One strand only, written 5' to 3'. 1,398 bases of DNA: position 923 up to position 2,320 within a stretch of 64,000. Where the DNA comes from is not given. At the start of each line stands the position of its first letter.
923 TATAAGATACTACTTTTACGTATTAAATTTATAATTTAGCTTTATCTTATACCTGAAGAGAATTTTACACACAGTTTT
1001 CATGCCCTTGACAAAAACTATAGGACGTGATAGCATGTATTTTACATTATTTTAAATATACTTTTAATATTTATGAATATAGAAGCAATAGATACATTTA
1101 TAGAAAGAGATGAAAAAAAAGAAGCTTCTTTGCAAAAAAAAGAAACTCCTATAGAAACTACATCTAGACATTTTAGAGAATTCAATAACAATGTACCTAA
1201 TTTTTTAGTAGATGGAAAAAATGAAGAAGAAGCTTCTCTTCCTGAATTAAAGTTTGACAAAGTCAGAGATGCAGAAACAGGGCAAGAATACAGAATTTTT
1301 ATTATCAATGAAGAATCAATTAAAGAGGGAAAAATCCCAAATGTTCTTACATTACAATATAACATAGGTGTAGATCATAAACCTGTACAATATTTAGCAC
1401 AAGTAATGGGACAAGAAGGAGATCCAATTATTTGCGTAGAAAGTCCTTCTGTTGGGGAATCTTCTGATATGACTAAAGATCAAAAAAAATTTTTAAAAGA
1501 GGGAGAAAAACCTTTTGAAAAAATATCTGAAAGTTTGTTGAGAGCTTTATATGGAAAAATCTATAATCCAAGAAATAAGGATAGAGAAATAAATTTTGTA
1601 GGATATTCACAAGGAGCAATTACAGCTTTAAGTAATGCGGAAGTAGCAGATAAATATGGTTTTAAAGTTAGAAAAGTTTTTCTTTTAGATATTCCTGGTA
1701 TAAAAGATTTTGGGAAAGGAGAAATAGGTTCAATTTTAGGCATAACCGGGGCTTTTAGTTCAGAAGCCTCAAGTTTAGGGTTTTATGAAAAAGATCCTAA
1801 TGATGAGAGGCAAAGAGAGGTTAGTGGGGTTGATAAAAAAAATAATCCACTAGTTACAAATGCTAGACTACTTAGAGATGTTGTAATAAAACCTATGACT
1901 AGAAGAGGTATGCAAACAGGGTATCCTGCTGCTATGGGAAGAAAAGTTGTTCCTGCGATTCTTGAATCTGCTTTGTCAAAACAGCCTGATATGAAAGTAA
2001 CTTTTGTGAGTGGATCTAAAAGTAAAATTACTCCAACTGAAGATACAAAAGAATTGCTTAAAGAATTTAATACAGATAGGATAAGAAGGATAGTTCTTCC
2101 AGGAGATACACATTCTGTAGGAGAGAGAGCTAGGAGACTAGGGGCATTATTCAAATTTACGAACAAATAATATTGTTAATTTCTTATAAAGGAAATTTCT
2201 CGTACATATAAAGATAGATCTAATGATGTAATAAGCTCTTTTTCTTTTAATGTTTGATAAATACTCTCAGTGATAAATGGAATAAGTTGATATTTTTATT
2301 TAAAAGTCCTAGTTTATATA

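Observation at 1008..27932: Conserved extended promoter motif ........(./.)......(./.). shared by three unrelated hypothetical genes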

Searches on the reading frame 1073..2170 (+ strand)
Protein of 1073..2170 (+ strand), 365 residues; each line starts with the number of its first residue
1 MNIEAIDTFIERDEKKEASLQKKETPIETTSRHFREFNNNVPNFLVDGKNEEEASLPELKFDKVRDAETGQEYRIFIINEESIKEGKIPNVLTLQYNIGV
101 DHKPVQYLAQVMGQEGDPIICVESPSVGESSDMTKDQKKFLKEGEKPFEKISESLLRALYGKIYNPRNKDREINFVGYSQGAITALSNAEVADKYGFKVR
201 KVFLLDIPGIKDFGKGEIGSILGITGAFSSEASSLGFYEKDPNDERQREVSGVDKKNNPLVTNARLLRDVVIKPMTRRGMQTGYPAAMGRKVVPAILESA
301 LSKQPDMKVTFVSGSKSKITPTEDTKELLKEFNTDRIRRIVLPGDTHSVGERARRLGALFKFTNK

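Call 17: search_protein_families(library=pfam, proteins=[window:1073-2170:+], max_evalue=0.1)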
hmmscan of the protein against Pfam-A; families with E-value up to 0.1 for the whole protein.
window:1073-2170:+ (365 aa): 2 families
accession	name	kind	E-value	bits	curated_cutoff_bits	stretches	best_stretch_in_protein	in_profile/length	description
PF00561.26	Abhydrolase_1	-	0.03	14.4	25.8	0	167-207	65-102/245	alpha/beta hydrolase fold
PF09994.14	T6SS_Tle1-like_cat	-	0.084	12.6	27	0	120-197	43-122/287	T6SS, Phospholipase effector Tle1-like, catalytic domain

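Call 18: search_protein_families(library=ncbifam, proteins=[window:1073-2170:+], max_evalue=0.1)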
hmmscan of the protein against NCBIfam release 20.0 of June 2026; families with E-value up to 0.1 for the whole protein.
window:1073-2170:+ (365 aa): 0 families

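Call 39: find_related_loci(query=A1, collection=metagenome_contigs, flank=10000)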
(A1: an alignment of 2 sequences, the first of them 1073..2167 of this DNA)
Query A1 (365 aa) in metagenome_contigs; peptide patterns used: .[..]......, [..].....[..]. (x = any residue, [..] = any of these).
249 stretches matched a pattern, but none encodes a relative of the query by tblastn (E <= 1e-3).
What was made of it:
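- Tried and rejected: The protein-based metagenome scan found nothing (call 39).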

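Call 43: find_homologous_proteins(query=A1, max_evalue=0.00001)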
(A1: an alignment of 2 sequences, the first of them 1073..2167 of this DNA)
Query A1 (2 sequences) (365 aa, profile of the alignment): 4 proteins with E <= 0.00001 among 8000 candidates.
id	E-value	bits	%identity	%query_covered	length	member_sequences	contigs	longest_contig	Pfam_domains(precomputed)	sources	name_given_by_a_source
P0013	2.4e-206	703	57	92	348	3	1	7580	-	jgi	jgi:hypothetical protein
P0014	4.6e-167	574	56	99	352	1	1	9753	-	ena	-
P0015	3.4e-120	420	55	98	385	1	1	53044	-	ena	-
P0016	8.6e-109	382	49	98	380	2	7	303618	-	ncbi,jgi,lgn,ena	jgi:hypothetical protein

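Call 44: find_encoding_contigs(protein=P0016, flank=10000, max_places=3)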
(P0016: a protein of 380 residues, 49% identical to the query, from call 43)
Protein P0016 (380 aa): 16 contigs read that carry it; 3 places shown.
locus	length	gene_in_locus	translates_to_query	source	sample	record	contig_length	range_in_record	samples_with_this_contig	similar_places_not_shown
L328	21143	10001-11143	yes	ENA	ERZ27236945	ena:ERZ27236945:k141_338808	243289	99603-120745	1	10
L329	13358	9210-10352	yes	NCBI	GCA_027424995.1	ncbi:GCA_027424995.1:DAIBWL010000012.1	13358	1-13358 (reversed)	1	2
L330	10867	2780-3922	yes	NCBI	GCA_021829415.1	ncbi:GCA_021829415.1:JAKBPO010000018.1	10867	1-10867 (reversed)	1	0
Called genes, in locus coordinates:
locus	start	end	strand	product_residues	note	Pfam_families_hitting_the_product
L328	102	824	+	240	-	PF01628:HrcA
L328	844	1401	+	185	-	PF01025:GrpE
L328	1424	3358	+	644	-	PF00012:HSP70, PF06723:MreB_Mbl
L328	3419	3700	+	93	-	PF09851:SHOCT (weak)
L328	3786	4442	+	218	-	-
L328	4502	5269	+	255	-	-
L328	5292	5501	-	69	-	-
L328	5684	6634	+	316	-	PF01966:HD (faint)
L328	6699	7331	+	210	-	PF04199:Cyclase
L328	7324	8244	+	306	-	PF03446:NAD_binding_2, PF07991:KARI_N (weak), PF00393:6PGD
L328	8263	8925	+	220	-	PF00923:TAL_FSA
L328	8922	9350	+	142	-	PF02502:LacAB_rpiB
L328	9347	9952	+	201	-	PF00834:Ribul_P_3_epim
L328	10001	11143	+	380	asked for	-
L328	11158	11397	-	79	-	-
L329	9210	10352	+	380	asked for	-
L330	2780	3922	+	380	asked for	-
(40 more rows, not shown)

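Call 45: find_encoding_contigs(protein=P0015, flank=10000, max_places=2)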
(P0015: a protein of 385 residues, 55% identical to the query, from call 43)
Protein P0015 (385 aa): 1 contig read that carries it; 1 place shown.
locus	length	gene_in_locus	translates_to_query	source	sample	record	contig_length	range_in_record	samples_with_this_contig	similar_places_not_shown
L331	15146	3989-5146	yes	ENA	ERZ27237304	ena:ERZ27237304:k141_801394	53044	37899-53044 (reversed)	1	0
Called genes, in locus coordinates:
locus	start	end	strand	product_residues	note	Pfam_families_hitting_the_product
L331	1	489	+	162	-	?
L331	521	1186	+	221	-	PF04199:Cyclase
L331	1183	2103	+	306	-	PF03446:NAD_binding_2, PF07991:KARI_N, PF00393:6PGD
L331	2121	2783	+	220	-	PF00923:TAL_FSA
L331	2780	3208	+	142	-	PF02502:LacAB_rpiB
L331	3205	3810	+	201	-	PF00834:Ribul_P_3_epim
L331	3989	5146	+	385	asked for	-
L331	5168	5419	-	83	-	-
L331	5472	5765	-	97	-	PF21956:DUF6922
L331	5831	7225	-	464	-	PF00479:G6PD_N, PF02781:G6PD_C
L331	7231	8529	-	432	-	PF00342:PGI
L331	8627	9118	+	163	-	-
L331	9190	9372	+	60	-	PF00468:Ribosomal_L34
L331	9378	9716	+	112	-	PF00825:Ribonuclease_P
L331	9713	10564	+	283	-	PF02096:60KD_IMP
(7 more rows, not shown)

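Call 46: find_encoding_contigs(protein=P0014, flank=10000, max_places=2)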
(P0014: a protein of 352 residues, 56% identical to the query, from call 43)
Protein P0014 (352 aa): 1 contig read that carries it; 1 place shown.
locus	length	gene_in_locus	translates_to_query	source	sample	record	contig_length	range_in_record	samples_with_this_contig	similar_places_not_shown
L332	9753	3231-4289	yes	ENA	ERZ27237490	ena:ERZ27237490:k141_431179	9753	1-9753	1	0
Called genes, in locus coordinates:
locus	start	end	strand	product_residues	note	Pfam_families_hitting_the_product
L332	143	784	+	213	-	-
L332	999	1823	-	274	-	-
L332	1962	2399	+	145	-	PF13551:HTH_29 (faint)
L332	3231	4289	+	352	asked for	-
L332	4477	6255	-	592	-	-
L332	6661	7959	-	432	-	-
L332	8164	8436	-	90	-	PF12441:CopG_antitoxin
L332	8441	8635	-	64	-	PF04365:BrnT_toxin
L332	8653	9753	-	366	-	?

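Call 58: search_solved_structures(query=A1, max_evalue=1)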
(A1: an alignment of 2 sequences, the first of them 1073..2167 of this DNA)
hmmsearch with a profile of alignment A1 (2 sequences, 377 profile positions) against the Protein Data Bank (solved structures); distinct sequences matched with E-value up to 1: 0.

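Call 67: predict_structure(alignment_id=A4)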
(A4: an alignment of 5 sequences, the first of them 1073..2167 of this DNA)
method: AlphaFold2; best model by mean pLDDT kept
length: 365 residues; sequences in the alignment: 5
mean_pLDDT: 60.7   pTM: 0.65
mean pLDDT of the five models: 60.7, 59.0, 57.9, 56.9, 51.1
residues with pLDDT >= 90: 43; 70-90: 109; 50-70: 60; < 50: 153
segments of 3 or more residues with pLDDT < 50: 1-52, 126-132, 208-227, 229-286, 315-325, 345-348
pLDDT, mean of each block of 10 residues (from residue 1): 32 41 37 28 31 72 85 88 92 72 79 89 58 55 61 87 85 84 82 92 66 39 46 35 43 39 31 36 49 70 86 49 49 67 51 73 75
secondary structure, 60 per line:
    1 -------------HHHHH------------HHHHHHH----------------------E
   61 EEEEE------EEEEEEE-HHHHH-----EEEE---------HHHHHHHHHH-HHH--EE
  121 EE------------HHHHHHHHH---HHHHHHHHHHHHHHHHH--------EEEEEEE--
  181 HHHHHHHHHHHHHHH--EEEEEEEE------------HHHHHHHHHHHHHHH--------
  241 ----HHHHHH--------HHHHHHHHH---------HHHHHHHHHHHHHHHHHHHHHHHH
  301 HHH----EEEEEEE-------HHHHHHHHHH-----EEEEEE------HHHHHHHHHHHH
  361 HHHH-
elements in order: H14-18 H31-37 E60-65 E72-78 H80-84 E90-93 H103-112 E119-122 H135-143 H147-163 E172-178 H181-195 E198-205 H218-232 H245-250 H259-267 H277-303 E308-314 H322-331 E337-342 H349-364

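Call 69: fold_search(model_id=the predicted structure, library=pdb)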
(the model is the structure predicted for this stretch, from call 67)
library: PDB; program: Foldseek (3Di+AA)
matches with E <= 10: 1757; with E <= 0.001: 880
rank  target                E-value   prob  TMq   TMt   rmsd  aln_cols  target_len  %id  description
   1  9u5w_A                6.3e-09  1.00  0.41  0.48  13.7       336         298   13  Crystal Structure of the Fluoroacetate Dehalogenase RPA1163 - Lys181Met/Trp185Tyr/His280Ala with 2-fluoro-3-phenylprop (released 2026-03-25)
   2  5o2g_B                1.9e-08  1.00  0.39  0.47  14.0       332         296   14  Crystal structure determination from picosecond infrared laser ablated protein crystals by serial synchrotron crystall (released 2018-05-30)
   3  8sdc_A                2.4e-08  1.00  0.40  0.47  12.2       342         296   10  Crystal structure of fluoroacetate dehalogenase Daro3835 apoenzyme (released 2023-09-06)
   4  8sdc_B                2.4e-08  1.00  0.38  0.46  12.5       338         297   11  Crystal structure of fluoroacetate dehalogenase Daro3835 apoenzyme (released 2023-09-06)
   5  5k3d_B                2.7e-08  1.00  0.37  0.45  13.0       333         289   14  Crystal Structure of the Fluoroacetate Dehalogenase RPA1163 - WT/Apo - No Halide (released 2017-02-01)
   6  7qjm_B                2.8e-08  1.00  0.45  0.54  11.0       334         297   16  Crystal structure of an alpha/beta-hydrolase enzyme from Chloroflexus sp. MS-G (202) (released 2022-12-28)
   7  2y6v_C                3.2e-08  1.00  0.35  0.34  15.3       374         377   12  Peroxisomal alpha-beta-hydrolase Lpx1 (Yor084w) from Saccharomyces cerevisiae (crystal form I) (released 2011-07-13)
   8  21dl_A                3.3e-08  1.00  0.42  0.51  12.6       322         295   16  Crystal structure of de novo designed esterase RPA1511-5221 (released 2026-04-01)
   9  3r3w_A                3.8e-08  1.00  0.38  0.45  13.2       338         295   14  Crystal Structure of the Fluoroacetate Dehalogenase RPA1163 - Asp110Asn/Chloroacetate (released 2011-05-04)
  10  5lcn_C                4.0e-08  1.00  0.42  0.55   7.9       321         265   11  STRUCTURE OF THE PYROCOCCUS FURIOSUS ESTERASE PF2001 WITH SPACE GROUP P212121 (released 2017-08-02)
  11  4nvr_C                4.0e-08  1.00  0.43  0.51  12.3       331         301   12  2.22 Angstrom Resolution Crystal Structure of a Putative Acyltransferase from Salmonella enterica (released 2013-12-18)
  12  5uro                  4.0e-08  1.00  0.40  0.43  12.2       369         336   13  Structure of a soluble epoxide hydrolase identified in Trichoderma reesei (released 2017-05-31)
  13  7jqz_A                4.2e-08  1.00  0.40  0.48  13.8       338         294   14  Crystal structure of Cfl2 wild-type from Burkholderia cenocepacia (released 2021-03-17)
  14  9l75_B                4.5e-08  1.00  0.45  0.60  10.1       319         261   12  A novel PE hydrolase and its structural basis (released 2025-12-31)
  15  6eic_B                4.5e-08  1.00  0.43  0.54  12.6       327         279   12  Crystal structure of Rv0183, a Monoglyceride Lipase from Mycobacterium Tuberculosis (released 2018-06-27)
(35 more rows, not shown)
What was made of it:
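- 1073..2170 (+): Family A gene: 365-aa alpha/beta hydrolase (GYSQG nucleophile elbow). ATG lies 65 nt from the motif start. Foldseek against PDB returns generic esterases and dehalogenases (calls 67, 69).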

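Call 94: search_protein_families(library=phrogs, proteins=[window:1073-2170:+], max_evalue=0.001)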
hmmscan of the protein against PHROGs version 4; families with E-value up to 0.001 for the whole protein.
window:1073-2170:+ (365 aa): 0 families

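Call 95: search_protein_families(library=padloc, proteins=[window:1073-2170:+], max_evalue=0.001)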
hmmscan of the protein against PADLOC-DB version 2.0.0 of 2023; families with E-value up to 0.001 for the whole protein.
window:1073-2170:+ (365 aa): 0 families
